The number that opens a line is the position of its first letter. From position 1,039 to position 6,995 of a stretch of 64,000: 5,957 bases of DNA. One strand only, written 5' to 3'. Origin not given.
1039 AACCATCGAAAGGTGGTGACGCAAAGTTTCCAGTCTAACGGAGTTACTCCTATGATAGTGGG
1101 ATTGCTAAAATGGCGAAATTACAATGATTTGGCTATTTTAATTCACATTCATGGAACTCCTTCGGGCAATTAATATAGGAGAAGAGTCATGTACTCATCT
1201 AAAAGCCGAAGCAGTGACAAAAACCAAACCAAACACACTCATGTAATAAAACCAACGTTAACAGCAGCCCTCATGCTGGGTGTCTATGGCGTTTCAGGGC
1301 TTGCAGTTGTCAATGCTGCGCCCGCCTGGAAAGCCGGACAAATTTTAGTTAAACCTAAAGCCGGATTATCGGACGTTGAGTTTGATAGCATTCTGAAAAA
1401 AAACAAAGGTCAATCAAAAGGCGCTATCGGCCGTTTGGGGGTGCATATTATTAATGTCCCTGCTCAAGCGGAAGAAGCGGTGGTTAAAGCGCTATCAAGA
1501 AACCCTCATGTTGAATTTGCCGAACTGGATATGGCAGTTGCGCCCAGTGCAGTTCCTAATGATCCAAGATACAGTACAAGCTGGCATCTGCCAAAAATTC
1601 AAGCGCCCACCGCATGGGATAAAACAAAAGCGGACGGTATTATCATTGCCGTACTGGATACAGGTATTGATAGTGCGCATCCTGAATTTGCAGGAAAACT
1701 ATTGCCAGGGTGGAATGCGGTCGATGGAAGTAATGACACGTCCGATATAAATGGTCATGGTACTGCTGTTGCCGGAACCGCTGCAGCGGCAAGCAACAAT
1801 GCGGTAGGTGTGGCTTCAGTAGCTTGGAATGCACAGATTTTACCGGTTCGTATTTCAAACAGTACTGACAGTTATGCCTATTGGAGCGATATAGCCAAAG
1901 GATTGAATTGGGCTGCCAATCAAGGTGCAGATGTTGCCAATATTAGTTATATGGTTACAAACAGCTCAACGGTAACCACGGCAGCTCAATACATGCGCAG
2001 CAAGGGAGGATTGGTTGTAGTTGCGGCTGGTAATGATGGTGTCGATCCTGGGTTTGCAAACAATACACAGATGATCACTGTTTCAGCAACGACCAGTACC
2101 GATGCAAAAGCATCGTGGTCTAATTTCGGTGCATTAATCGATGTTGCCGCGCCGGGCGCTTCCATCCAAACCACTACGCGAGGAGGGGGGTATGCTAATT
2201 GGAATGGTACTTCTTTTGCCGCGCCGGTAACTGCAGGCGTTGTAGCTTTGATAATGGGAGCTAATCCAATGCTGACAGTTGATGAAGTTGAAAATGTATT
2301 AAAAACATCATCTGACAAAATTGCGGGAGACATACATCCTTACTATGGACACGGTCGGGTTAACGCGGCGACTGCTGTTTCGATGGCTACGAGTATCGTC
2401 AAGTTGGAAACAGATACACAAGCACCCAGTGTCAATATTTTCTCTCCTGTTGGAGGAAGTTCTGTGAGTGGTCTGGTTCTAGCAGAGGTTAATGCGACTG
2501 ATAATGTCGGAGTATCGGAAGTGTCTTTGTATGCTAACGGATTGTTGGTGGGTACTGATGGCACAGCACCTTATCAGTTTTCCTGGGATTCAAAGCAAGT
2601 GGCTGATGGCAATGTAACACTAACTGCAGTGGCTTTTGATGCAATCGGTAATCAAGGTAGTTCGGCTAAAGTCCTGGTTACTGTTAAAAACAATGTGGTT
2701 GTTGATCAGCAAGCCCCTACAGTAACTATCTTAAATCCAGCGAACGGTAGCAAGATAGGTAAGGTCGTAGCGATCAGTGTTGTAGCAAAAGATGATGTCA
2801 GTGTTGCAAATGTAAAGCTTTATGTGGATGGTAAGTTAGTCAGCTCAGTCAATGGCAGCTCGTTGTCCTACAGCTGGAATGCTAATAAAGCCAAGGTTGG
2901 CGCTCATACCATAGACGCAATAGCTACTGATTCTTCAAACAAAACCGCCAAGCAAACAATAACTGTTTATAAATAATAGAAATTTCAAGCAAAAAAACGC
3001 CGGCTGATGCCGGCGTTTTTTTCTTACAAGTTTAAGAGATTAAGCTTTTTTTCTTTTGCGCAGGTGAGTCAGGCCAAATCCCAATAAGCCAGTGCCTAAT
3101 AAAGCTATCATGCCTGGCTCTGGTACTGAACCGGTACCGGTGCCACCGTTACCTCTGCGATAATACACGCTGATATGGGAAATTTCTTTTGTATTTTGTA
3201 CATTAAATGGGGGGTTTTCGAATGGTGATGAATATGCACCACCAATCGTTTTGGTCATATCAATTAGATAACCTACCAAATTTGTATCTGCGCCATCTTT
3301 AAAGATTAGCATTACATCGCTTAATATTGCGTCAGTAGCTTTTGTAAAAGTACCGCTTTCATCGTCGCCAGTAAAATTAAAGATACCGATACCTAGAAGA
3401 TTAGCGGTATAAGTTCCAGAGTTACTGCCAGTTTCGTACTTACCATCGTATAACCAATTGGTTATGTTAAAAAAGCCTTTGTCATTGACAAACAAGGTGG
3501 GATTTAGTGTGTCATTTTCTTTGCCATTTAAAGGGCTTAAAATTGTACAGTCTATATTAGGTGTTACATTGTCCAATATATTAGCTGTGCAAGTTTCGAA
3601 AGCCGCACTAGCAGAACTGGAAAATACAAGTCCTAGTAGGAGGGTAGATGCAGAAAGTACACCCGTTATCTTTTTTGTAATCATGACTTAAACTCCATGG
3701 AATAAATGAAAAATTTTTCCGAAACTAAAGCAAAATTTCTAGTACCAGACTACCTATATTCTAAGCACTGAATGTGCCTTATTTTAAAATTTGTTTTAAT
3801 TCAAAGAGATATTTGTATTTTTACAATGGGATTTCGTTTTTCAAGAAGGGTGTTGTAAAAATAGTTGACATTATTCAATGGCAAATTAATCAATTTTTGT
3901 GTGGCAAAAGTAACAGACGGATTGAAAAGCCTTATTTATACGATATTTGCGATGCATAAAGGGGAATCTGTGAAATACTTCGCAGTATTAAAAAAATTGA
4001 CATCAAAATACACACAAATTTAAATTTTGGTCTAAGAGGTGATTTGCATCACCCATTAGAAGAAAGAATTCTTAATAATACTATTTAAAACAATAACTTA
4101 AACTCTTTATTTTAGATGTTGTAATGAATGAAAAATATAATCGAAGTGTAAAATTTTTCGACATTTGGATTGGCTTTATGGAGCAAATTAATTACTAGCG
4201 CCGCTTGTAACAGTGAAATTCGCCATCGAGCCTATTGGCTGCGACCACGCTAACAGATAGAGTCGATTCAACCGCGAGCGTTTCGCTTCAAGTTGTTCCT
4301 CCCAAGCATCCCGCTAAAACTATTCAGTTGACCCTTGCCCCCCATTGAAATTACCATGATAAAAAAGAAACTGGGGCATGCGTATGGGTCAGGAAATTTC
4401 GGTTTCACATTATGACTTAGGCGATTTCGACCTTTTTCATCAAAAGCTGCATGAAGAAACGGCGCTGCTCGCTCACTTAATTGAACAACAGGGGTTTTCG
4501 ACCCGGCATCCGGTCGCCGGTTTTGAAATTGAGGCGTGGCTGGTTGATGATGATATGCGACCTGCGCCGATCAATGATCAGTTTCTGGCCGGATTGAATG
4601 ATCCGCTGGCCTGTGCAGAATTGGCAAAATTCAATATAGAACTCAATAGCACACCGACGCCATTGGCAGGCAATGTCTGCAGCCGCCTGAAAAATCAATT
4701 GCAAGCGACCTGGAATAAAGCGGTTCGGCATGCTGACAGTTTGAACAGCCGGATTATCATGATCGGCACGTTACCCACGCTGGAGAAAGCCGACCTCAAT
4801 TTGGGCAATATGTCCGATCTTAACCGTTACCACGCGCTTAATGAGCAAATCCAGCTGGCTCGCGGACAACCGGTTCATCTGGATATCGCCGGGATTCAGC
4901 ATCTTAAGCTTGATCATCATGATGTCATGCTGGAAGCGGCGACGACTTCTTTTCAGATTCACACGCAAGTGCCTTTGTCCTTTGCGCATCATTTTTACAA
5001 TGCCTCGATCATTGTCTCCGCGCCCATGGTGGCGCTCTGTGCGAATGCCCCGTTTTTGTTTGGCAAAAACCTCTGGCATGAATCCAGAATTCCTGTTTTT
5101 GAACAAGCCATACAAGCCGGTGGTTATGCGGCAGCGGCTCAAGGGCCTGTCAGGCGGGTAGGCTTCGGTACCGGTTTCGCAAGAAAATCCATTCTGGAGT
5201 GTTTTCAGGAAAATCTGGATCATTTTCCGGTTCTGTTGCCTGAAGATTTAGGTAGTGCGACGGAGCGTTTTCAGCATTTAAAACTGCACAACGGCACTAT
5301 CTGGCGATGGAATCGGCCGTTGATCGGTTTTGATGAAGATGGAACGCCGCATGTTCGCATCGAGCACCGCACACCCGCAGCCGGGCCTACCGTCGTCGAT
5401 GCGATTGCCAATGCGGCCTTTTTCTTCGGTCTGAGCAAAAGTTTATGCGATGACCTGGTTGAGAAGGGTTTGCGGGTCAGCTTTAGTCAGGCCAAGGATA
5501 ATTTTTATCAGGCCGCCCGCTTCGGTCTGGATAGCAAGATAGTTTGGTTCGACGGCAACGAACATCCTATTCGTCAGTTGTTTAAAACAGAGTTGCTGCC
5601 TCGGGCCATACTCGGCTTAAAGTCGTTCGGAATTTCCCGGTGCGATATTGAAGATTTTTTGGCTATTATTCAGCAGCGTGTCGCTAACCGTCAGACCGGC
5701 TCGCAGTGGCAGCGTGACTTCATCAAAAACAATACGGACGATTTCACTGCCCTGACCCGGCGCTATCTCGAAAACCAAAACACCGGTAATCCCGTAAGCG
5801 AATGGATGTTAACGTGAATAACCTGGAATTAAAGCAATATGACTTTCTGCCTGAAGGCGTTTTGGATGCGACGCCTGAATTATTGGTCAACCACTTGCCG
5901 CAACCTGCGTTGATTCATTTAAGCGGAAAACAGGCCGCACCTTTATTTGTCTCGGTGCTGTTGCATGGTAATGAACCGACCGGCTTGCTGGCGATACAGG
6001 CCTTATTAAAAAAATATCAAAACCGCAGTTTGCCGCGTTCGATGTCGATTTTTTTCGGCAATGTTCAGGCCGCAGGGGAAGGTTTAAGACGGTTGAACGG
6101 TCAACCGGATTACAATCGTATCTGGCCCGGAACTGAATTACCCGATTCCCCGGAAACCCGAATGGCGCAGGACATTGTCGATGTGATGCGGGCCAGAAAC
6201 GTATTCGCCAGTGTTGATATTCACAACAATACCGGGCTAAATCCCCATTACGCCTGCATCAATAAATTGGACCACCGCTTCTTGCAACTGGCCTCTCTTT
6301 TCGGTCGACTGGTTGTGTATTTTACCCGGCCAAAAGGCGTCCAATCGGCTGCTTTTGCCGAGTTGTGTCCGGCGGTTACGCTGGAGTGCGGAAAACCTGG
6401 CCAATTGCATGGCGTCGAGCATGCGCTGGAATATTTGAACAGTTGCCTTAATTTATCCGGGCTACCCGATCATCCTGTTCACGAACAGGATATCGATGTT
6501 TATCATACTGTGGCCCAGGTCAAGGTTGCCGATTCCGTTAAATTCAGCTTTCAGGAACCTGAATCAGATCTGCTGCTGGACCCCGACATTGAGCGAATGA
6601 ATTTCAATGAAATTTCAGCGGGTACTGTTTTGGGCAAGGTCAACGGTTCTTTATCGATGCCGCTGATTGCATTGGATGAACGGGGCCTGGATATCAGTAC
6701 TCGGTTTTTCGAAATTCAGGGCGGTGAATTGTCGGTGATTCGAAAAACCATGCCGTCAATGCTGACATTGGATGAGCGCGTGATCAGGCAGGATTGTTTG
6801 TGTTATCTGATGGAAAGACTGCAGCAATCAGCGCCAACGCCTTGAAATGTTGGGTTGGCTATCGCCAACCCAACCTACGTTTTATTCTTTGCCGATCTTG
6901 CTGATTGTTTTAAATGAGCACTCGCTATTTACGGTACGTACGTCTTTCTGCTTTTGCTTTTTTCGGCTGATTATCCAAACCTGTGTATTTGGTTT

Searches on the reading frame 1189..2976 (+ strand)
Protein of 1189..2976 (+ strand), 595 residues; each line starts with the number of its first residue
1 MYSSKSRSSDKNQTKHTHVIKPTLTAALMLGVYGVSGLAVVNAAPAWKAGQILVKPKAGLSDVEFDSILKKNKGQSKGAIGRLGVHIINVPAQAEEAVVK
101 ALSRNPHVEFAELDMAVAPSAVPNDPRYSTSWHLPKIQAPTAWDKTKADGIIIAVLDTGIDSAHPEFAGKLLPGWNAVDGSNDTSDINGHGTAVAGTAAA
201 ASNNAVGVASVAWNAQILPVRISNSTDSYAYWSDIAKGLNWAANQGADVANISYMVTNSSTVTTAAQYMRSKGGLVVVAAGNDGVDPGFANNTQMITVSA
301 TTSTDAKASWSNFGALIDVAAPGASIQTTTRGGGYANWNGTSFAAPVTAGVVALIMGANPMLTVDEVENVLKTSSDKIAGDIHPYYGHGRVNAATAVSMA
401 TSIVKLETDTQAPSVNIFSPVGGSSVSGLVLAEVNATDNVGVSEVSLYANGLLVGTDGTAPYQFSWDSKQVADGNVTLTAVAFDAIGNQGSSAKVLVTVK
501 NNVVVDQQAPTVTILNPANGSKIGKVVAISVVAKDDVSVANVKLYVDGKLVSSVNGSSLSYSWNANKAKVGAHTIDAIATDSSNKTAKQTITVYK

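Call 68: search_protein_families(library=pfam, proteins=[window:1189-2976:+], max_evalue=0.00001)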
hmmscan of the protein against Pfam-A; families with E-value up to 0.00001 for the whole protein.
window:1189-2976:+ (595 aa): 3 families
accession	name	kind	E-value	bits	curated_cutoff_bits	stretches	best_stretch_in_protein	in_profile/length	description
PF00082.27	Peptidase_S8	-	4.1e-46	158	21.8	1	149-382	2-281/288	Subtilase family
PF17957.7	Big_7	-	2.2e-31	108.8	24.1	2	413-480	1-70/70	Bacterial Ig domain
PF22148.1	Fervidolysin_NPro-like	-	3.9e-08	34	21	1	48-113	16-80/81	Fervidolysin N-terminal prodomain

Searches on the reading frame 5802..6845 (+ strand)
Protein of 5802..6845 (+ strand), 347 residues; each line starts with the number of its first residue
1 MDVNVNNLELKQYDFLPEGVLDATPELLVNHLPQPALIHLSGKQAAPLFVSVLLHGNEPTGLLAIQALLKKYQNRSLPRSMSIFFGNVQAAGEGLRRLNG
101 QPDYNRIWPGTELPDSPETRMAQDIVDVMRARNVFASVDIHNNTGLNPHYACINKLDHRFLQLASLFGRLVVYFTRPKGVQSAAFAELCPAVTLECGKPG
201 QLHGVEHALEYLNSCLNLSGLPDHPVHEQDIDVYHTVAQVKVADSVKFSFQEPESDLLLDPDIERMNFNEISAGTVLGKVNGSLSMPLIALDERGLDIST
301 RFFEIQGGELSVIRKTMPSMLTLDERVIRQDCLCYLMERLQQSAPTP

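Call 68: search_protein_families(library=pfam, proteins=[window:5802-6845:+], max_evalue=0.00001)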
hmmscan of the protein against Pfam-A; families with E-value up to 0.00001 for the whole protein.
window:5802-6845:+ (347 aa): 1 family
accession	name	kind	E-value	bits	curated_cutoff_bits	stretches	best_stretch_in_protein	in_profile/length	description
PF24827.1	AstE_AspA_cat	-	1.1e-09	38.5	25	1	54-202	11-173/192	Succinylglutamate desuccinylase/Aspartoacylase catalytic domain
